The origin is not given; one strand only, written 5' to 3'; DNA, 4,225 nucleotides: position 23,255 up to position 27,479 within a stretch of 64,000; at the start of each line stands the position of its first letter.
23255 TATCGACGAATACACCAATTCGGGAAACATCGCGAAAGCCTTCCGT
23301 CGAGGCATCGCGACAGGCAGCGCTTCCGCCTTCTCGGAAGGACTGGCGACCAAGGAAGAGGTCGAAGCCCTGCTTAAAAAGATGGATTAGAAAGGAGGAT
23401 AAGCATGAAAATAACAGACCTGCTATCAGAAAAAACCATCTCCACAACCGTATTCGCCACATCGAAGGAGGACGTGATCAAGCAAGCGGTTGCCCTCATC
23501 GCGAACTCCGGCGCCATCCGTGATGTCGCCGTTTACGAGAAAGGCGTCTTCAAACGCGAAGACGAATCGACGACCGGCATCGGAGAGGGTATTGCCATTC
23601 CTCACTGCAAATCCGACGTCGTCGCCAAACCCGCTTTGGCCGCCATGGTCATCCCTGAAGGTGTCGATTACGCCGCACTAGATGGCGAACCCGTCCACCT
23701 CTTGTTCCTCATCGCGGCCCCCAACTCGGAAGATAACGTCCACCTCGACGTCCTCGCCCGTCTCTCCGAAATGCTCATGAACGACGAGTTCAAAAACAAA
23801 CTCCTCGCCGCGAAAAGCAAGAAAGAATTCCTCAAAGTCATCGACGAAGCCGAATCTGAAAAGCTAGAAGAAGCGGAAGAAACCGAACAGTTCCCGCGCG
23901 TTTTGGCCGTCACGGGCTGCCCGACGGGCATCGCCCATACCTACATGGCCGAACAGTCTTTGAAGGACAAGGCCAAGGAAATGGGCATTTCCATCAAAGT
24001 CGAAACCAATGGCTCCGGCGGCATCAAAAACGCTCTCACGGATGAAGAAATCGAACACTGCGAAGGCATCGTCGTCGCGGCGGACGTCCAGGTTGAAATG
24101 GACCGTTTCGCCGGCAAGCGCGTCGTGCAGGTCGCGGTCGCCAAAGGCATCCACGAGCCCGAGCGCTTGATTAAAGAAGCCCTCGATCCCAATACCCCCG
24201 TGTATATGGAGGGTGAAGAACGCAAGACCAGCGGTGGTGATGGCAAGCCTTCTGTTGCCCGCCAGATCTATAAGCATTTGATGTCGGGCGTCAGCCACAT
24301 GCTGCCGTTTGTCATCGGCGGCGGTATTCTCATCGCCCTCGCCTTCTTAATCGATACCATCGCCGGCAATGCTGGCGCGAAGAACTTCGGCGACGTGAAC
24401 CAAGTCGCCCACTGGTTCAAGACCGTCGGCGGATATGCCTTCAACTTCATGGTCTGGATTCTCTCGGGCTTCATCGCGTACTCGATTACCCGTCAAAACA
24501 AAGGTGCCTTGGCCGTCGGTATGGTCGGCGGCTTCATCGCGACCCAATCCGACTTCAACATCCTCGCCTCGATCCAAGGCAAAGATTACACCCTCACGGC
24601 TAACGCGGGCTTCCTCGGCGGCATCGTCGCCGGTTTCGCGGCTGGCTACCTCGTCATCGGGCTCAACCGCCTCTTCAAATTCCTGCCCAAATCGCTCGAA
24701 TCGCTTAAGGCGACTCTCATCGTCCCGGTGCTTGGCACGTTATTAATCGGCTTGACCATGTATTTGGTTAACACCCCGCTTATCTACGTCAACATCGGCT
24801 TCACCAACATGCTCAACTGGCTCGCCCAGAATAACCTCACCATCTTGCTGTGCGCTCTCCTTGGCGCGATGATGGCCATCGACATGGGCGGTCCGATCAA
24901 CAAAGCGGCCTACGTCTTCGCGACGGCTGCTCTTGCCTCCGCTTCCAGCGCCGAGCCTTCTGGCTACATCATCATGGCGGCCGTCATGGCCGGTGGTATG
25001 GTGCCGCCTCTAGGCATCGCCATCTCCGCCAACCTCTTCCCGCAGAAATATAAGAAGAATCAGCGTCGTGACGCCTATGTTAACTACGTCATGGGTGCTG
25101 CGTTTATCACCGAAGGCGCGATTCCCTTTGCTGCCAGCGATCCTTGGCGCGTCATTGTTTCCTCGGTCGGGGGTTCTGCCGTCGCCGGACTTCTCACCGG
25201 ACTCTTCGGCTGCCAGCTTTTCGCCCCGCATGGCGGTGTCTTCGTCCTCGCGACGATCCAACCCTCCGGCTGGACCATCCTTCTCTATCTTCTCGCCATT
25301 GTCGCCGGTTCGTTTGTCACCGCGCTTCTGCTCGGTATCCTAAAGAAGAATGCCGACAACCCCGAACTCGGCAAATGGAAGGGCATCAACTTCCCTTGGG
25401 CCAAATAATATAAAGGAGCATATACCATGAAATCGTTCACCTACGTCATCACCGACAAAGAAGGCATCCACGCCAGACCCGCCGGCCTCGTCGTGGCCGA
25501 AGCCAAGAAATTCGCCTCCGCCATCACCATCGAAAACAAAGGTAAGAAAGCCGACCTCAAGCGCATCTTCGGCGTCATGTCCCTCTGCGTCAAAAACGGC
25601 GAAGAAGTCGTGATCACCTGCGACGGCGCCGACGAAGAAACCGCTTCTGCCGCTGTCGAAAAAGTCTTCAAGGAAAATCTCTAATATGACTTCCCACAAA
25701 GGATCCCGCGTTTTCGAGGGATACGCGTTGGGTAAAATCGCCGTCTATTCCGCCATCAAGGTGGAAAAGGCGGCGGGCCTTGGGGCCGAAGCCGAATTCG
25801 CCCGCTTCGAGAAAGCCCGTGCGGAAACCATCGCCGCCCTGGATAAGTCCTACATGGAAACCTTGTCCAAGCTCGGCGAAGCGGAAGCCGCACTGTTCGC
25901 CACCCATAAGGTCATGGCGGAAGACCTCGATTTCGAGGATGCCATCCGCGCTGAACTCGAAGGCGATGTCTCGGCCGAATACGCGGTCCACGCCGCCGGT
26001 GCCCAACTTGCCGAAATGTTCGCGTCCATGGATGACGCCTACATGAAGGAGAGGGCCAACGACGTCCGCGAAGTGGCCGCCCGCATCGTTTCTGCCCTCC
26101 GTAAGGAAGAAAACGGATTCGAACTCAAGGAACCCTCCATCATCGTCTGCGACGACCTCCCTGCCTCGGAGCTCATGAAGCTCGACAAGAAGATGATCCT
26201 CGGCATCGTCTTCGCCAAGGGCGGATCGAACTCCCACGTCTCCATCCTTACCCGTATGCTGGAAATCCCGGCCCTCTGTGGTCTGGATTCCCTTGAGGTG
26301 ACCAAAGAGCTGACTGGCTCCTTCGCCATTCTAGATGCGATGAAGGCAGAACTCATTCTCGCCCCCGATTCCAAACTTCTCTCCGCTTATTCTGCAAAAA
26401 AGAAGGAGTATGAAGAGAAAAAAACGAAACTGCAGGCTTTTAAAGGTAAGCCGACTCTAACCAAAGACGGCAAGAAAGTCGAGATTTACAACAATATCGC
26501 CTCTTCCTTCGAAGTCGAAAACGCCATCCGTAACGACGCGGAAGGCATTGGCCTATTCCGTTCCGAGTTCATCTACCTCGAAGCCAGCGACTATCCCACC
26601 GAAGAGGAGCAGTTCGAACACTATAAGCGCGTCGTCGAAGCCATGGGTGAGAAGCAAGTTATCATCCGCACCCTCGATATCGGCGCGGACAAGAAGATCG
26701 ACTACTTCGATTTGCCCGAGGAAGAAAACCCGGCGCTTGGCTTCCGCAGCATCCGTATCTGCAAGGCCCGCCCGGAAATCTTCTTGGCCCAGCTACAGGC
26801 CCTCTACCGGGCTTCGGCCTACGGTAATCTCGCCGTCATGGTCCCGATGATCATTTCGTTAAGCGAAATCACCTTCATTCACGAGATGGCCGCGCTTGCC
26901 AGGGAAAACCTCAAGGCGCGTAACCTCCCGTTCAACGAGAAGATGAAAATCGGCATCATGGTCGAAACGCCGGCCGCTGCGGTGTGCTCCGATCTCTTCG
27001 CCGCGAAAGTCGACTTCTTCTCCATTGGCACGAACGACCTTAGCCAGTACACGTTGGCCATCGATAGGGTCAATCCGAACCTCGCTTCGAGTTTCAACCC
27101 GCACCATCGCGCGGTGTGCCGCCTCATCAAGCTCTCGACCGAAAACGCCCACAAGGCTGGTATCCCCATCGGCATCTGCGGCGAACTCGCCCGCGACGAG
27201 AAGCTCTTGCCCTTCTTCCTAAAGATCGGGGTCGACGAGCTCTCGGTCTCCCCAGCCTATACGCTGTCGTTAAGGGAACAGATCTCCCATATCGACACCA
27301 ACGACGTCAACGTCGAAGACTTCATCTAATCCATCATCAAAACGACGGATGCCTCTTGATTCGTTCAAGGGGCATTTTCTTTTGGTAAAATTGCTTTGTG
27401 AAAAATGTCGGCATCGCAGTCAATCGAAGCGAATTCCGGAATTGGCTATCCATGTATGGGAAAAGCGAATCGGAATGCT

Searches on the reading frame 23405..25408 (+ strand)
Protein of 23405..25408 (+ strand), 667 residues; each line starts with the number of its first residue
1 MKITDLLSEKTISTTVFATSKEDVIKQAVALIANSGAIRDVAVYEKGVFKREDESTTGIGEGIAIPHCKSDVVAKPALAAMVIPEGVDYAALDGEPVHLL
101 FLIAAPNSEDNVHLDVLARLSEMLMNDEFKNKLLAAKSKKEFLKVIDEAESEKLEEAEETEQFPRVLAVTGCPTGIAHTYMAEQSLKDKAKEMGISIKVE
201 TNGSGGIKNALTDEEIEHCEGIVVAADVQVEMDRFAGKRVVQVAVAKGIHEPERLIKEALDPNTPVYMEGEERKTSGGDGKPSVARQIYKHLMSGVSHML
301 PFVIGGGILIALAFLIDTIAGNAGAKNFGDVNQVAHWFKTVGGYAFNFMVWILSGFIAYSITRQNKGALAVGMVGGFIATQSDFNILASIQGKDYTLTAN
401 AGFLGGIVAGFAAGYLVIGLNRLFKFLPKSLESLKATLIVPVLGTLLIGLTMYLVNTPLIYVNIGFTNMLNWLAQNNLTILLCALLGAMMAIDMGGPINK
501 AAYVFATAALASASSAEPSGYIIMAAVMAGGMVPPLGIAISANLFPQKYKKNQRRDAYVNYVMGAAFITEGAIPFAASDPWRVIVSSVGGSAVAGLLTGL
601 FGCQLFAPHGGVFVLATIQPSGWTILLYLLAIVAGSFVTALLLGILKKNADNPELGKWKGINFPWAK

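Call 61: search_protein_families(library=pfam, proteins=[window:23405-25408:+], max_evalue=0.00001)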
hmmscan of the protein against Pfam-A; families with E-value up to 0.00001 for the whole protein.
window:23405-25408:+ (667 aa): 3 families
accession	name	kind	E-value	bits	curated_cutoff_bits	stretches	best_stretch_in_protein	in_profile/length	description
PF00359.27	PTS_EIIA_2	-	1.9e-38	132.1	27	1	6-148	2-143/144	Phosphoenolpyruvate-dependent sugar phosphotransferase system, EIIA 2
PF02378.23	PTS_EIIC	-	1.9e-25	90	30.7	1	294-580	2-310/319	Phosphotransferase system, EIIC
PF02302.22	PTS_IIB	-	7.7e-18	65.4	23.6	1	168-258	2-90/90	PTS system, Lactose/Cellobiose specific IIB subunit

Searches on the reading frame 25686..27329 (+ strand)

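Call 61: search_protein_families(library=pfam, proteins=[window:25686-27329:+], max_evalue=0.00001)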
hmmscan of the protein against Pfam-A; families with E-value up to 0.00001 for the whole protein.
window:25686-27329:+ (547 aa): 3 families
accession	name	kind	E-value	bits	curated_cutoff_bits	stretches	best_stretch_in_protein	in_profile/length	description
PF02896.24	PEP-utilizers_C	-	6.6e-103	344.3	22.8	1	248-537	3-292/293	PEP-utilising enzyme, PEP-binding domain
PF05524.18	PEP-utilisers_N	-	1.6e-23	83.6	24.4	1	5-123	1-121/121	PEP-utilising enzyme, N-terminal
PF00391.29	PEP-utilizers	-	1.6e-13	50.5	23.1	1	148-218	2-69/72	PEP-utilising enzyme, mobile domain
